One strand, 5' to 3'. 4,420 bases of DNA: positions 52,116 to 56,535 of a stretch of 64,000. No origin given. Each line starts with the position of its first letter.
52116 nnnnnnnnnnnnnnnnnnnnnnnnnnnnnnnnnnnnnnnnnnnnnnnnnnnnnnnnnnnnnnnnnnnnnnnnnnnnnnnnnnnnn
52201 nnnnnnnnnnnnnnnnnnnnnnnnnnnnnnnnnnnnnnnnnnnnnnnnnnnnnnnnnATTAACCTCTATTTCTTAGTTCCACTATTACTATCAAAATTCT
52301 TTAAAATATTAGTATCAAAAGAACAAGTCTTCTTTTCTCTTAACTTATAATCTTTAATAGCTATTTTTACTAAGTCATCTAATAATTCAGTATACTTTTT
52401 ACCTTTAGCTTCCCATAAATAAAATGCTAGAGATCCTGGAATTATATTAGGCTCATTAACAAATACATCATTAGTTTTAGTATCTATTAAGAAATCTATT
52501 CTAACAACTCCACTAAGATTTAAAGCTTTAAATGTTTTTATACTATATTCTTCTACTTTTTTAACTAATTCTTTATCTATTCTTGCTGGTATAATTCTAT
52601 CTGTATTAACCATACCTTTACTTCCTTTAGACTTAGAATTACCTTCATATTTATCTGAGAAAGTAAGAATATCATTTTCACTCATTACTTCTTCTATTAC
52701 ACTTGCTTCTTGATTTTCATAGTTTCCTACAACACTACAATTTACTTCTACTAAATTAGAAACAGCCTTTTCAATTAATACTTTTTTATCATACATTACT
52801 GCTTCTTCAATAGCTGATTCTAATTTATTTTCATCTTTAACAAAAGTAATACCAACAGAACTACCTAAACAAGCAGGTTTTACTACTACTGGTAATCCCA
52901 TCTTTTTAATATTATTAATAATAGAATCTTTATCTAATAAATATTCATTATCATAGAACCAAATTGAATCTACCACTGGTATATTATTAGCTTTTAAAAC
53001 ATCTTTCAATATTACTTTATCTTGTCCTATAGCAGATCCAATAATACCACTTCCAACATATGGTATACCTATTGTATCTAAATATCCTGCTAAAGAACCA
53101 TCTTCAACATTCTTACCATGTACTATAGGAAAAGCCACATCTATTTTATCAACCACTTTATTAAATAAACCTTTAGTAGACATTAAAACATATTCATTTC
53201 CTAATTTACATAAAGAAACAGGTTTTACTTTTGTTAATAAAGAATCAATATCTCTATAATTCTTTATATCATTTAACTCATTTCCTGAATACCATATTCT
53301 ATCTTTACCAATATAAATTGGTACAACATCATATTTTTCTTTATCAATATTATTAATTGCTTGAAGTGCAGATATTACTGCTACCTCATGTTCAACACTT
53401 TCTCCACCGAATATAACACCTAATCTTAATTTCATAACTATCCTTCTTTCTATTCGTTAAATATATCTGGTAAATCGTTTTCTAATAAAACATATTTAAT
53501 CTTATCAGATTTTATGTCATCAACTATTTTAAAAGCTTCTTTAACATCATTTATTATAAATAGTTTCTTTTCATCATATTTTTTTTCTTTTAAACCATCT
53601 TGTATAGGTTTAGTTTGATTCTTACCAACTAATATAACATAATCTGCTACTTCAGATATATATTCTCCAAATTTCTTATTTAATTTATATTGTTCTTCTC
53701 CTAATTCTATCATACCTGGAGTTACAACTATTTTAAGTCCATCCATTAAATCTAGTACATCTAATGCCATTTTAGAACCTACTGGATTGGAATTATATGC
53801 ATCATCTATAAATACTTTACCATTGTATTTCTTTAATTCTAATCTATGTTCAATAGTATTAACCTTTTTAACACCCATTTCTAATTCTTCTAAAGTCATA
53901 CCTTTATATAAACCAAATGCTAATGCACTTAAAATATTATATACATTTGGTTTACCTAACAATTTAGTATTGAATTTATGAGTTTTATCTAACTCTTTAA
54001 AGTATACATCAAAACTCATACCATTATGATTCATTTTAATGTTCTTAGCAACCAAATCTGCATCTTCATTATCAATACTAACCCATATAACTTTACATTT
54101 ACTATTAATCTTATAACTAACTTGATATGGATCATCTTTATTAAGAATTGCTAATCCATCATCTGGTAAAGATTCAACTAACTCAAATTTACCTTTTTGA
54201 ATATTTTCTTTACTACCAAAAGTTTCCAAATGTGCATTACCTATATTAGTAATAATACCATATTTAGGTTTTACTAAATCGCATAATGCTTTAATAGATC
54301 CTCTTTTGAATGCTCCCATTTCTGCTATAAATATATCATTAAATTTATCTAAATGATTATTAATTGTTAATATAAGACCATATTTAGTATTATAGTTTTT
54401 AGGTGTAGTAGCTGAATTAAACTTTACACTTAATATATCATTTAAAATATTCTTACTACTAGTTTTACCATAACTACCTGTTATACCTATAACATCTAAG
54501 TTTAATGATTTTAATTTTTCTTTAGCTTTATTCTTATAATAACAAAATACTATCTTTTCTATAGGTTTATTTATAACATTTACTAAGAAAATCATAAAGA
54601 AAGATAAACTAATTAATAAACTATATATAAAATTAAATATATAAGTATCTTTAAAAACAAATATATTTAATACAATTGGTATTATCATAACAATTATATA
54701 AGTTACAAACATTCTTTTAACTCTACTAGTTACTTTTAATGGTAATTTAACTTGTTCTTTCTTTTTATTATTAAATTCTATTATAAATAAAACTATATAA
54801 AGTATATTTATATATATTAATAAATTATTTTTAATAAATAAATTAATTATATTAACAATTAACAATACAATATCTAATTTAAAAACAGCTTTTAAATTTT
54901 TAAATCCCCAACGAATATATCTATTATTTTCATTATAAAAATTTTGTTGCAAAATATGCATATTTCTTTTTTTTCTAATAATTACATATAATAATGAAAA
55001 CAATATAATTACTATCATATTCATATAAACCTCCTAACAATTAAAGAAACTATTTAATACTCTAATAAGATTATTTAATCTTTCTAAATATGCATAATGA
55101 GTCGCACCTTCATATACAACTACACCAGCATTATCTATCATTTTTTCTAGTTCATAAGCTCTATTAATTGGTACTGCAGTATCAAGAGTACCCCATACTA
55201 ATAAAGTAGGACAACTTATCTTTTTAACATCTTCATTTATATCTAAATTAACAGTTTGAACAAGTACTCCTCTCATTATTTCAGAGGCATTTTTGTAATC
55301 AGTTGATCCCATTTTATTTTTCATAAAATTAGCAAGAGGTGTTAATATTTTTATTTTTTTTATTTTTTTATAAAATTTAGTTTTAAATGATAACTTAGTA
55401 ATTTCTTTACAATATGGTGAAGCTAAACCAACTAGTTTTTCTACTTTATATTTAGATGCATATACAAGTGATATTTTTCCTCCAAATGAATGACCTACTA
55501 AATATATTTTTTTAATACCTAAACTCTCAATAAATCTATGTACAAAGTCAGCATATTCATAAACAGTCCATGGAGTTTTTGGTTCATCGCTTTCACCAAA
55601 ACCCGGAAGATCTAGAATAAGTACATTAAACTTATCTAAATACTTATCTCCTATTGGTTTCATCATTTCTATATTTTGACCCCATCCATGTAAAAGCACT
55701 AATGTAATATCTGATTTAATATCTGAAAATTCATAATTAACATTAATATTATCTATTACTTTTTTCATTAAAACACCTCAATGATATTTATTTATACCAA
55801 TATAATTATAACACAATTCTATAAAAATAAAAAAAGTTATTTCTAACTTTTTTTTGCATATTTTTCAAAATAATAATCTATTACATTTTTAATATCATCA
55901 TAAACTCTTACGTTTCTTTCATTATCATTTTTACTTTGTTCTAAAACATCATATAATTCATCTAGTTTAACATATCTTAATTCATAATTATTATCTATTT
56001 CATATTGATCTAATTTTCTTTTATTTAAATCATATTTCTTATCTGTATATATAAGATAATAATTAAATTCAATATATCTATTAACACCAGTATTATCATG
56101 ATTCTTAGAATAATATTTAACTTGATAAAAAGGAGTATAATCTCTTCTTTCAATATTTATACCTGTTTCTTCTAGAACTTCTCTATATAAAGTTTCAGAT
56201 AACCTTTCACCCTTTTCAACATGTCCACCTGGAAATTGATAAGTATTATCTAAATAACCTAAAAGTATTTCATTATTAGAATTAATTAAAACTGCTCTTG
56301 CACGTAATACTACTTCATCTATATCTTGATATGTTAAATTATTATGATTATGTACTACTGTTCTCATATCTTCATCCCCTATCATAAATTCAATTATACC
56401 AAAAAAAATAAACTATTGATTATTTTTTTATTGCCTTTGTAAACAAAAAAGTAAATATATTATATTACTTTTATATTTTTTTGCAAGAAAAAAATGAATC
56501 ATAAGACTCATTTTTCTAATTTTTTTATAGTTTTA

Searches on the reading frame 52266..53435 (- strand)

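Call 92: search_protein_families(library=pfam, proteins=[window:52266-53435:-], max_evalue=0.00001)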
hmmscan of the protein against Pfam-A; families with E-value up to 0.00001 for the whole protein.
window:52266-53435:- (389 aa): 4 families
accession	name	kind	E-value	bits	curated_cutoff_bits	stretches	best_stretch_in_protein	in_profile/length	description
PF07478.18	Dala_Dala_lig_C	-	2.5e-44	151.7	24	1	147-356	2-203/204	D-ala D-ala ligase C-terminus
PF01820.27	Dala_Dala_lig_N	-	2e-30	106.2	34.6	1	4-129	1-121/121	D-ala D-ala ligase N-terminus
PF02786.22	CPSase_L_D2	-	8.5e-10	38.9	19.8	1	139-241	1-105/211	Carbamoyl-phosphate synthase L chain, ATP binding domain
PF02222.28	ATP-grasp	-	1.2e-09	38.5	27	1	165-328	15-158/179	ATP-grasp domain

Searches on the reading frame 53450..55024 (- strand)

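Call 92: search_protein_families(library=pfam, proteins=[window:53450-55024:-], max_evalue=0.00001)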
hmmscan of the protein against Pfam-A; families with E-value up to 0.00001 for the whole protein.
window:53450-55024:- (524 aa): 2 families
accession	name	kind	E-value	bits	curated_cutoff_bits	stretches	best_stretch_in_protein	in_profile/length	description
PF08245.18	Mur_ligase_M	-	9.2e-43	147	24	1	181-369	1-198/200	Mur ligase middle domain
PF02875.26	Mur_ligase_C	-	2.7e-10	41.6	28.4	1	393-507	1-118/127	Mur ligase, glutamate ligase domain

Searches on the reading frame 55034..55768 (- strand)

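Call 93: search_protein_families(library=pfam, proteins=[window:55034-55768:-], max_evalue=0.00001)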
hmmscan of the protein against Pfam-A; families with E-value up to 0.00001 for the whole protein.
window:55034-55768:- (244 aa): 4 families
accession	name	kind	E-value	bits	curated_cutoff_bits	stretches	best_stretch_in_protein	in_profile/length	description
PF00561.26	Abhydrolase_1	-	4.7e-30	105.5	25.8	1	22-115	2-100/245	alpha/beta hydrolase fold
PF12697.13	Abhydrolase_6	-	1.2e-17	65.7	26.3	1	23-229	1-209/217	Alpha/beta hydrolase family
PF12146.15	Hydrolase_4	-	1e-14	54.9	27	1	22-229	6-237/239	Serine aminopeptidase, S33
PF07819.20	PGAP1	-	3.4e-06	27.4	24.3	1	84-139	89-150/233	PGAP1-like alpha/beta domain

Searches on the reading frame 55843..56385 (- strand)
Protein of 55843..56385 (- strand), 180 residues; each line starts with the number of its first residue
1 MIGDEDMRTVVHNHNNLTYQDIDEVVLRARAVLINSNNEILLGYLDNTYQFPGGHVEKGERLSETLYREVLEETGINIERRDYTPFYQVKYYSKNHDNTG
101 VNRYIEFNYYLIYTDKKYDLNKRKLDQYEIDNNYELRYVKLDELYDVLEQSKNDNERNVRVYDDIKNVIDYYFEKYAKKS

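Call 93: search_protein_families(library=pfam, proteins=[window:55843-56385:-], max_evalue=0.00001)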
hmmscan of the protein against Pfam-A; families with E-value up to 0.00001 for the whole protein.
window:55843-56385:- (180 aa): 1 family
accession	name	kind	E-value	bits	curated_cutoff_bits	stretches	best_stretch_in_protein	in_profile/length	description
PF00293.34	NUDIX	-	2.6e-13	50.6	21.1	1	29-154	6-123/134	NUDIX domain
